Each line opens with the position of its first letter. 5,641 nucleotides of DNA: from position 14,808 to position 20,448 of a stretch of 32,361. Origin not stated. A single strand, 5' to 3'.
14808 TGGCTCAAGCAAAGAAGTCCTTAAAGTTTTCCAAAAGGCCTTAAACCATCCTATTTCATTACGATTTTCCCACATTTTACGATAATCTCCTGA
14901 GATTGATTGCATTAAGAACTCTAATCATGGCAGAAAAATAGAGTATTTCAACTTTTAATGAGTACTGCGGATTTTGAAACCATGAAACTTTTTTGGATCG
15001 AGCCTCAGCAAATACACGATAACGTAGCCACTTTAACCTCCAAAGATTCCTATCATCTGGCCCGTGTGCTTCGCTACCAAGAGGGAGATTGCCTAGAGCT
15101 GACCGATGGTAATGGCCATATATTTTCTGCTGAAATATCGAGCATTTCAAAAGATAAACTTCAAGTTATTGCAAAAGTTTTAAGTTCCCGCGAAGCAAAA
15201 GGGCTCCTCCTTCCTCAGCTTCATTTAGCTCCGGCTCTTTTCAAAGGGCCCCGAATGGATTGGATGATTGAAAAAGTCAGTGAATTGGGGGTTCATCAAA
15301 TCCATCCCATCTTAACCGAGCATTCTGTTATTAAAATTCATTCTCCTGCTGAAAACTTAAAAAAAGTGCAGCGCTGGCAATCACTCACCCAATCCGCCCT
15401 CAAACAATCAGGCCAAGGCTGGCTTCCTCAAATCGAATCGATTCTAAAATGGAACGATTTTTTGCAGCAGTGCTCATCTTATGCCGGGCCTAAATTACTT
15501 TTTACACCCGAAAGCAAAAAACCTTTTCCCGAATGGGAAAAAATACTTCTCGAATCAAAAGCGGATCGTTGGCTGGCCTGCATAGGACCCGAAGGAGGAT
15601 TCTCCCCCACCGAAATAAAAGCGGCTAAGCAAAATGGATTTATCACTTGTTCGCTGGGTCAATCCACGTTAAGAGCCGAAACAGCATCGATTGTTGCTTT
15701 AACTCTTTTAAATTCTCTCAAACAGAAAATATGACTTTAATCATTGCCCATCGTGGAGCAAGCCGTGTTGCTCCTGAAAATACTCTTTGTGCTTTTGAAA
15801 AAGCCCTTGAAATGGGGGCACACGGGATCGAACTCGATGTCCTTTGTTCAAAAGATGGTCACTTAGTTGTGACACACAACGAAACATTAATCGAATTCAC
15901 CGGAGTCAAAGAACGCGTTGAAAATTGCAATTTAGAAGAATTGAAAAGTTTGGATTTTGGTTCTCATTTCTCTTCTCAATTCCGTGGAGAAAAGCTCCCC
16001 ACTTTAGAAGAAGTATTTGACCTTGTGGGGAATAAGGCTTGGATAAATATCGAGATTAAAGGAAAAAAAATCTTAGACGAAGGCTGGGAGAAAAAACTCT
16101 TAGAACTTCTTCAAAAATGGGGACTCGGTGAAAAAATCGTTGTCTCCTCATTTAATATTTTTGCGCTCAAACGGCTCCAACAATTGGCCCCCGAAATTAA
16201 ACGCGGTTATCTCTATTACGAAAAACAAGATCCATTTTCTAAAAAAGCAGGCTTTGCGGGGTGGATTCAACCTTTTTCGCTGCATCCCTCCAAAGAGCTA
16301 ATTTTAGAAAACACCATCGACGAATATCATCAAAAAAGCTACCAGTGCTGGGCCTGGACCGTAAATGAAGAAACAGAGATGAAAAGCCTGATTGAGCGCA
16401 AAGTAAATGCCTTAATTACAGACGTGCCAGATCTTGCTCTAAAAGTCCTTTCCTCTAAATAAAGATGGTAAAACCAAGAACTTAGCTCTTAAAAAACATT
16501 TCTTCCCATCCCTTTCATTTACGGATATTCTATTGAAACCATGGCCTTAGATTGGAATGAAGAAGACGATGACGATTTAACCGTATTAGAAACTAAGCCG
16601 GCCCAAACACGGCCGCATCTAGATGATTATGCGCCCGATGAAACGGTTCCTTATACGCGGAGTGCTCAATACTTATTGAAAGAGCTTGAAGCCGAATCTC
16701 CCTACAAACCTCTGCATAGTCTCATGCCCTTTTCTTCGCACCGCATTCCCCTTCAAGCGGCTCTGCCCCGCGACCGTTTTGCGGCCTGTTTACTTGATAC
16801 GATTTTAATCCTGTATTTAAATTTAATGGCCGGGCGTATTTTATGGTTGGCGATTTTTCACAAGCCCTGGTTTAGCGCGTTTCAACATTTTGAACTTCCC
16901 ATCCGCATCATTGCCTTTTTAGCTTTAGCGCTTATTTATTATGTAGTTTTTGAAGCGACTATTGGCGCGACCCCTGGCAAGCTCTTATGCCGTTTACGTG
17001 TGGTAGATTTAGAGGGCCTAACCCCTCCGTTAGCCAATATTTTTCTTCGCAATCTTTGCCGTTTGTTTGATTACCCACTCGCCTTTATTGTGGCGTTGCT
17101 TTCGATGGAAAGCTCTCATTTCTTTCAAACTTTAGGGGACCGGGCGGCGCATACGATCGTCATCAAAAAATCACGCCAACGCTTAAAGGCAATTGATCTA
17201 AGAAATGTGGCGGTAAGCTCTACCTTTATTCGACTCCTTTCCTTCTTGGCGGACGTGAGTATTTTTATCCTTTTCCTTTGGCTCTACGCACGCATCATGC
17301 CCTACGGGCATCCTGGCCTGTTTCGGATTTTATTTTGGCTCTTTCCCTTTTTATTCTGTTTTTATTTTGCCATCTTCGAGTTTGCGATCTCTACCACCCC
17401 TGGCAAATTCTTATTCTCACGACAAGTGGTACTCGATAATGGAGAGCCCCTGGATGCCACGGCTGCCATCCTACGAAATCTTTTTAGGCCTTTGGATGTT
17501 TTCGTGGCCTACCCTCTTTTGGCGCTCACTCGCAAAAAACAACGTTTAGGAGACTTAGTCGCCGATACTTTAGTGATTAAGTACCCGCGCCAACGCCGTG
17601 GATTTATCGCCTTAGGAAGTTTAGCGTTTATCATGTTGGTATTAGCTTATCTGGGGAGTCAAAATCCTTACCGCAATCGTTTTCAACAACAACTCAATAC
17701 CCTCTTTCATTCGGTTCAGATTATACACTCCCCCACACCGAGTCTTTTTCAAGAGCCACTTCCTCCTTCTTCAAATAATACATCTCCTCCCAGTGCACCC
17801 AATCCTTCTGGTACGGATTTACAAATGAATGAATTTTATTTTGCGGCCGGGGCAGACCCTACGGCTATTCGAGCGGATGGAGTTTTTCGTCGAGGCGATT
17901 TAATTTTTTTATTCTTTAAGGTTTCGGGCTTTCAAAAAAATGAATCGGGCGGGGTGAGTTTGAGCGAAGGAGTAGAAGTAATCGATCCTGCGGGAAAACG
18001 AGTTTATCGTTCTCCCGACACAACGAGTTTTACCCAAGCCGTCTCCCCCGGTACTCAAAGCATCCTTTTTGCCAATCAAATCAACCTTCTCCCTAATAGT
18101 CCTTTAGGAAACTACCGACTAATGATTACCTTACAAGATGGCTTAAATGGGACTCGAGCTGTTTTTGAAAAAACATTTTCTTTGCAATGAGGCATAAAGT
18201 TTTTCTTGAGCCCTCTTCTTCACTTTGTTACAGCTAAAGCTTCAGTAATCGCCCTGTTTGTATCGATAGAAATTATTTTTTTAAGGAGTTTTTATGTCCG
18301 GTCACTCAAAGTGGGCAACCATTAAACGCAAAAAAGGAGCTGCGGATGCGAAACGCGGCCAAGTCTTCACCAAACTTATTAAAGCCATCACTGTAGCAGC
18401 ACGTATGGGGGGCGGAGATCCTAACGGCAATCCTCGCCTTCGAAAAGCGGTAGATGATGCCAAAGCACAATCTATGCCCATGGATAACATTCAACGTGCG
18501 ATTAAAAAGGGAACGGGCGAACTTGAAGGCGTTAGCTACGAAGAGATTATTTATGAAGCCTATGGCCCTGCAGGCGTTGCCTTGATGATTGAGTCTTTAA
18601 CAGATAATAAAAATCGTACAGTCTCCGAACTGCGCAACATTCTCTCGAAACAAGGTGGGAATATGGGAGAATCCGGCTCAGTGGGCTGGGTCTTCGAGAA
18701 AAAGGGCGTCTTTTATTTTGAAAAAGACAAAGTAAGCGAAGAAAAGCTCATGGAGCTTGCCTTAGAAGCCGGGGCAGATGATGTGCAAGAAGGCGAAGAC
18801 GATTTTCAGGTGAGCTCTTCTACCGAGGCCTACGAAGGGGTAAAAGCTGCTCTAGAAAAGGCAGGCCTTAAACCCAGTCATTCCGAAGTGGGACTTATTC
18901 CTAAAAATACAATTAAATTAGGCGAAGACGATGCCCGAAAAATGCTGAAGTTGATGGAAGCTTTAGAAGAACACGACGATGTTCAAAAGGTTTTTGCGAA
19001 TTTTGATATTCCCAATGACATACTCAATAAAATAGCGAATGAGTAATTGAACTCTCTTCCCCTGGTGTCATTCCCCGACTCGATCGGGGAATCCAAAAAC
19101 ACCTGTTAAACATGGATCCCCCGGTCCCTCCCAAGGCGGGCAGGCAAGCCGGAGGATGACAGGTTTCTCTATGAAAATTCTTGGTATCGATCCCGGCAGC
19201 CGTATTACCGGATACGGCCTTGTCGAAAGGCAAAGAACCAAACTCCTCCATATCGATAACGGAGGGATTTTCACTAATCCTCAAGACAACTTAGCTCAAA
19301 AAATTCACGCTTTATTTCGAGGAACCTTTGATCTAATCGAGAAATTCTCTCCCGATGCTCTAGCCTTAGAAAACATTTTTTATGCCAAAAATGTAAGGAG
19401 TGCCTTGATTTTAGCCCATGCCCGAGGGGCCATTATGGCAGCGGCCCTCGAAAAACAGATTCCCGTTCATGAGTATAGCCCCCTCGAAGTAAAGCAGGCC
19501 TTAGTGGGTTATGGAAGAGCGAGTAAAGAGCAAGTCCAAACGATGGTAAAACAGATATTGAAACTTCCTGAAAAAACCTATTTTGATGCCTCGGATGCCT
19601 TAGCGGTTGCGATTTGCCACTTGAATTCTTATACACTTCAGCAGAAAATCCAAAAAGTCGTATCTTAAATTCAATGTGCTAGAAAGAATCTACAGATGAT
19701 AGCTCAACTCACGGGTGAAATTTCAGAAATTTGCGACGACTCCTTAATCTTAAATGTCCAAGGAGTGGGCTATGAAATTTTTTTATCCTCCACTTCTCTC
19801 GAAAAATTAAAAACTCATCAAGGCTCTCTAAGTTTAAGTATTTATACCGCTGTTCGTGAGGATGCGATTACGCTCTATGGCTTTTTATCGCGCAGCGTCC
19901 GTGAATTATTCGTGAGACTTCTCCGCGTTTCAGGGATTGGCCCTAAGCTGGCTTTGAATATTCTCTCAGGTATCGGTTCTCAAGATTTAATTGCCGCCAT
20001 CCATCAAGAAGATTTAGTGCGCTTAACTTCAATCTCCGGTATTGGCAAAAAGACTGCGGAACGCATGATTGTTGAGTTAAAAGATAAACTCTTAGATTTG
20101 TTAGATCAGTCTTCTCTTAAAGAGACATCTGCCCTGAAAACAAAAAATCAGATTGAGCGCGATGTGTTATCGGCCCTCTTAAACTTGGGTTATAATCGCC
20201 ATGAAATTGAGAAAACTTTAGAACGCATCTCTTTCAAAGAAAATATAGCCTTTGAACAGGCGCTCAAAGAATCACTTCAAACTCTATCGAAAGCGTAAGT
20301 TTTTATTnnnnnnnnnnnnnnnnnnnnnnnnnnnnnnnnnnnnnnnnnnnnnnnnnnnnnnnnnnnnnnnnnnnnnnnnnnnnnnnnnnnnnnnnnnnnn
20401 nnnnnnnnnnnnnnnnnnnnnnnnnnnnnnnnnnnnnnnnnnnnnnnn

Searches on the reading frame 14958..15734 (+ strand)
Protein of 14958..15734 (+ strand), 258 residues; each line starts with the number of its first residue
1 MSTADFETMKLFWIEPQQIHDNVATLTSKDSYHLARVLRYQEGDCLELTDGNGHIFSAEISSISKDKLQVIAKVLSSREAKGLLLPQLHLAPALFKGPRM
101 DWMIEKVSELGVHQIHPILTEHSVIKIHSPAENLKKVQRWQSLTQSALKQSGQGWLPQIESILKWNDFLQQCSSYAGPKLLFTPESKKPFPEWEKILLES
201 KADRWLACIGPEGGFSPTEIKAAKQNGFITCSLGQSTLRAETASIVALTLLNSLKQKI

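Call 25: search_protein_families(library=pfam, proteins=[window:14958-15734:+], max_evalue=0.00001)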
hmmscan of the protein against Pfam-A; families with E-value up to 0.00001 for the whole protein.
window:14958-15734:+ (258 aa): 2 families
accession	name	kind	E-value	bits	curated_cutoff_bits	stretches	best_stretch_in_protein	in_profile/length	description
PF04452.19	Methyltrans_RNA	-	3.1e-47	160.7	23.9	1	86-251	4-164/165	RNA methyltransferase domain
PF20260.4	PUA_4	-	9e-15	55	23.9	1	26-71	1-46/48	RNA methyltransferase PUA domain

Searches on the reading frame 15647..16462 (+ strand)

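Call 25: search_protein_families(library=pfam, proteins=[window:15647-16462:+], max_evalue=0.00001)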
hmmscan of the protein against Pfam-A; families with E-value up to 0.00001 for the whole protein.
window:15647-16462:+ (271 aa): 1 family
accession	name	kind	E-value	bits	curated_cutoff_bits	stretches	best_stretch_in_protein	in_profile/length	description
PF03009.23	GDPD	-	4e-49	168.4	23.6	1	35-262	1-243/244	Glycerophosphoryl diester phosphodiesterase family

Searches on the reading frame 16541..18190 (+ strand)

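Call 25: search_protein_families(library=pfam, proteins=[window:16541-18190:+], max_evalue=0.00001)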
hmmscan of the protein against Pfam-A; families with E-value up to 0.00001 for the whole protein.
window:16541-18190:+ (549 aa): 1 family
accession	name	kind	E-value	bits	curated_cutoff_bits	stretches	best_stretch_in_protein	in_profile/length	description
PF06271.18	RDD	-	6.9e-27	94.9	24.1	2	74-203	2-136/137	RDD family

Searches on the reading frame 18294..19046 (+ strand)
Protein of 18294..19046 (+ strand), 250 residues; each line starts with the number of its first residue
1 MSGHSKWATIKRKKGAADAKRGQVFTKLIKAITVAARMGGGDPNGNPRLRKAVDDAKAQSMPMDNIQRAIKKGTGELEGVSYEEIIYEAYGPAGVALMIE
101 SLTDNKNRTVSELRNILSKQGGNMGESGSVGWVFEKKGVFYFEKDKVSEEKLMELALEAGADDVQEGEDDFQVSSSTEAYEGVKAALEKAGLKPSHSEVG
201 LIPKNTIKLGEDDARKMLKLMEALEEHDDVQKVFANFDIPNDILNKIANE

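Call 25: search_protein_families(library=pfam, proteins=[window:18294-19046:+], max_evalue=0.00001)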
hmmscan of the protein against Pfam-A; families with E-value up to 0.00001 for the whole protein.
window:18294-19046:+ (250 aa): 2 families
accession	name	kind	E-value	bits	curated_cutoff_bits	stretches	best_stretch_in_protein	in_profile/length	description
PF01709.26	Transcrip_reg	-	1.4e-59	200.9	27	1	82-237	1-160/160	TACO1/YebC second and third domain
PF20772.2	TACO1_YebC_N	-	6.9e-34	116.6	36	1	5-76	1-73/73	TACO1/YebC protein N-terminal domain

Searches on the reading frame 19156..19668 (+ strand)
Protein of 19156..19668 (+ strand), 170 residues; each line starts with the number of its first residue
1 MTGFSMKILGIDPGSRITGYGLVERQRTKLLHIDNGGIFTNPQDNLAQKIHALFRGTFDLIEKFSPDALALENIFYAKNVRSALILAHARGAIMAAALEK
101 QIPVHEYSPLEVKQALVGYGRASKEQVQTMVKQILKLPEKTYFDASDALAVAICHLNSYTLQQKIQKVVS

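Call 26: search_protein_families(library=pfam, proteins=[window:19156-19668:+], max_evalue=0.00001)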
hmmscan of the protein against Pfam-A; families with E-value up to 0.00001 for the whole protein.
window:19156-19668:+ (170 aa): 1 family
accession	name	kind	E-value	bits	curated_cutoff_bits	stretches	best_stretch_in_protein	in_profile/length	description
PF02075.23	RuvC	-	1.4e-50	171.5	22.2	1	8-155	1-148/148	Crossover junction endodeoxyribonuclease RuvC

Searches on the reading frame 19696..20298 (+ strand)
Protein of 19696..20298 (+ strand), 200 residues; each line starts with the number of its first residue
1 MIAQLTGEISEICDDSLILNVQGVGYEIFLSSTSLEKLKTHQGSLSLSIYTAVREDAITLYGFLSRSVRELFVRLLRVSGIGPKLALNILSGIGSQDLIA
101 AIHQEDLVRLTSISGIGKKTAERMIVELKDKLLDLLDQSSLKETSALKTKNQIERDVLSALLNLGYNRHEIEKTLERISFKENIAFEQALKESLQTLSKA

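Call 26: search_protein_families(library=pfam, proteins=[window:19696-20298:+], max_evalue=0.00001)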
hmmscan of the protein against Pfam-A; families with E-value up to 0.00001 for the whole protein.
window:19696-20298:+ (200 aa): 3 families
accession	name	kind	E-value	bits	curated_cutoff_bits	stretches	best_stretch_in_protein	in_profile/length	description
PF01330.27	RuvA_N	-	1.4e-18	67.2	23.6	1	1-62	1-61/61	RuvA N terminal domain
PF14520.12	HHH_5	-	2.1e-18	67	27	1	72-130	1-57/57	Helix-hairpin-helix domain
PF07499.19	RuvA_C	-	1e-10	42.3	24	1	156-198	5-47/47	RuvA, C-terminal domain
